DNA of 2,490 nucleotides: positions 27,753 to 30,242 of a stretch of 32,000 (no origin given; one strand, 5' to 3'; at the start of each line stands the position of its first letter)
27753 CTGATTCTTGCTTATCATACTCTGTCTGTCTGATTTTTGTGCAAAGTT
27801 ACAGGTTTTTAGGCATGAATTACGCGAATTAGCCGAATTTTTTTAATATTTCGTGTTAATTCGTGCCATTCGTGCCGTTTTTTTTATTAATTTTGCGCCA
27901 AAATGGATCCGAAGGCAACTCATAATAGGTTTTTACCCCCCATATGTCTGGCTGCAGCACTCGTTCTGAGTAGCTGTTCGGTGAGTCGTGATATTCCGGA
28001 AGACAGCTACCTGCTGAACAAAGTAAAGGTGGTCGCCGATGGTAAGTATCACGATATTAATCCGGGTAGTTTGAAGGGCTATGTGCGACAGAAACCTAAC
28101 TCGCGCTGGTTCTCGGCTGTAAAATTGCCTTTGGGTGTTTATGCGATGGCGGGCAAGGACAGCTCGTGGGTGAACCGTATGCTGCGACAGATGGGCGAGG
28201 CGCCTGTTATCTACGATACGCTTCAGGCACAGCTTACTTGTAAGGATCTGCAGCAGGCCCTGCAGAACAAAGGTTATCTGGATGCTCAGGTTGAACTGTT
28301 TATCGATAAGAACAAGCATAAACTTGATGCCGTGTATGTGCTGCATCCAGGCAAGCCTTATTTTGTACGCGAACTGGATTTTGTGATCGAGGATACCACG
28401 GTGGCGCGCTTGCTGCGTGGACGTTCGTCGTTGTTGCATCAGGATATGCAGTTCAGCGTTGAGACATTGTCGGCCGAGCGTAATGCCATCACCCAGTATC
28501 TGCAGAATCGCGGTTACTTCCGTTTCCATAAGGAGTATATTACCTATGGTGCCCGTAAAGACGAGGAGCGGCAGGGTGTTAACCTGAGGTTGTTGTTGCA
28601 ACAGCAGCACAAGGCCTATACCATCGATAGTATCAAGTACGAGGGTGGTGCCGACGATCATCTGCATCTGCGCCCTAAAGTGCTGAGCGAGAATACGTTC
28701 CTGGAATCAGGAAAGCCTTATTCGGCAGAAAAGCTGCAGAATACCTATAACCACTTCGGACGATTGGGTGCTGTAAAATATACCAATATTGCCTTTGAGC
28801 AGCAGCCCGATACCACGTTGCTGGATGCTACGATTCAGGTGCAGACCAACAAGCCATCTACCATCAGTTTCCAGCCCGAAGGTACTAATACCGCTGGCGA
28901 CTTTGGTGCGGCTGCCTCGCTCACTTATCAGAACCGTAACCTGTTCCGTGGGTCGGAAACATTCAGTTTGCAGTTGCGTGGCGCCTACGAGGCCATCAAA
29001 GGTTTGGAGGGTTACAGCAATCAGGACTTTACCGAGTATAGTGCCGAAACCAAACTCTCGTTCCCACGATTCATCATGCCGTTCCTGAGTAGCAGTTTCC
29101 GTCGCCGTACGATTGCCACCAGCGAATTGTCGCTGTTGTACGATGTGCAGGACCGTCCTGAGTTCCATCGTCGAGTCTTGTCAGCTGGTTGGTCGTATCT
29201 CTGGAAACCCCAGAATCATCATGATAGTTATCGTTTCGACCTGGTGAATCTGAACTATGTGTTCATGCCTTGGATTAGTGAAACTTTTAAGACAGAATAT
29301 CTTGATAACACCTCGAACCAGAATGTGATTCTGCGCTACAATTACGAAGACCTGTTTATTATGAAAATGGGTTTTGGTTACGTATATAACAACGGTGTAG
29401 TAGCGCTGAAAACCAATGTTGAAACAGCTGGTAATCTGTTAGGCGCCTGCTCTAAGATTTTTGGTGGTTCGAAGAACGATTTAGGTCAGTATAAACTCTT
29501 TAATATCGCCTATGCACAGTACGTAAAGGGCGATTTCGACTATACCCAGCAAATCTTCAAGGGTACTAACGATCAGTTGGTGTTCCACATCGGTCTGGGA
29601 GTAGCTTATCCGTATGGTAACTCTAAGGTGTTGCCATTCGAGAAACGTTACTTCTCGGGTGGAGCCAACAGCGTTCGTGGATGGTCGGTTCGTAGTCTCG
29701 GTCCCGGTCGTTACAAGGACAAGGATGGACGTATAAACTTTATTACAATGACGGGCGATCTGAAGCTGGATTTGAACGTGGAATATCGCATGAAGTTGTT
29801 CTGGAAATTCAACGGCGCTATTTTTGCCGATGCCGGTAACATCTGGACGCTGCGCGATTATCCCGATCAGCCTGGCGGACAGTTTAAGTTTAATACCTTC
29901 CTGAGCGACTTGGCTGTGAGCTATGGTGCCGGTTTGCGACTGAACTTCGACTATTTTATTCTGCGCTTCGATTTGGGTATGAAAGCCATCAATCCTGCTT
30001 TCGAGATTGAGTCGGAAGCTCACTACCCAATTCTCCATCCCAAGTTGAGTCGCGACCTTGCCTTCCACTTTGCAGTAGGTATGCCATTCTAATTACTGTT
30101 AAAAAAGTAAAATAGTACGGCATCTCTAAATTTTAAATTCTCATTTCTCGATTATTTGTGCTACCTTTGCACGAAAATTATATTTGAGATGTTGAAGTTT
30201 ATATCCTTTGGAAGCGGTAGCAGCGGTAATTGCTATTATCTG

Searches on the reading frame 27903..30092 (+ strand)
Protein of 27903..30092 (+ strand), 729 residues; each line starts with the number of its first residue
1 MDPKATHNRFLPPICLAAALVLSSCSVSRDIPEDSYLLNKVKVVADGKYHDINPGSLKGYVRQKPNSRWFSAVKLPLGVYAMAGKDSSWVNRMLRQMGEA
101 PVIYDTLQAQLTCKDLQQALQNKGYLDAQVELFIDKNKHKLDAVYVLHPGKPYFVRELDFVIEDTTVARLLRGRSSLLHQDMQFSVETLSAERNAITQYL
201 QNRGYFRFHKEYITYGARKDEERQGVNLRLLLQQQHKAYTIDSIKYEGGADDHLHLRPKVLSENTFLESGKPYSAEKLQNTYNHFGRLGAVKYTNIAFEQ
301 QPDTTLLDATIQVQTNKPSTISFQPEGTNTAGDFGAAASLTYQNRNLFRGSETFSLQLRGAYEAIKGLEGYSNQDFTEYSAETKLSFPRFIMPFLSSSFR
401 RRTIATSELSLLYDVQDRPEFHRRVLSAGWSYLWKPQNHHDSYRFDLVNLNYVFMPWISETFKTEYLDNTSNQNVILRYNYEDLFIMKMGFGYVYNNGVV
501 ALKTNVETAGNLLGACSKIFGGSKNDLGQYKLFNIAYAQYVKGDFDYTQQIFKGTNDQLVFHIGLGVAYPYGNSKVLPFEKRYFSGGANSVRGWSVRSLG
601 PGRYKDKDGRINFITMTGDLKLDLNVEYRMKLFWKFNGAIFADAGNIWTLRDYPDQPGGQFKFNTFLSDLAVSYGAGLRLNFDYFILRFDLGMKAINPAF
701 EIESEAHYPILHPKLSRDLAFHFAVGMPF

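Call 50: search_protein_families(library=pfam, proteins=[window:27903-30092:+], max_evalue=0.001)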
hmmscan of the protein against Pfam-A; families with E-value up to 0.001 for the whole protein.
window:27903-30092:+ (729 aa): 2 families
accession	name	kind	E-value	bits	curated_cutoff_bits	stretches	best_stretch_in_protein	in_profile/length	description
PF01103.29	Omp85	-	4.4e-22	79.5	24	1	541-698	156-309/325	Omp85 superfamily domain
PF07244.20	POTRA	-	3.4e-09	37.7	21.3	0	178-228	25-72/79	Surface antigen variable number repeat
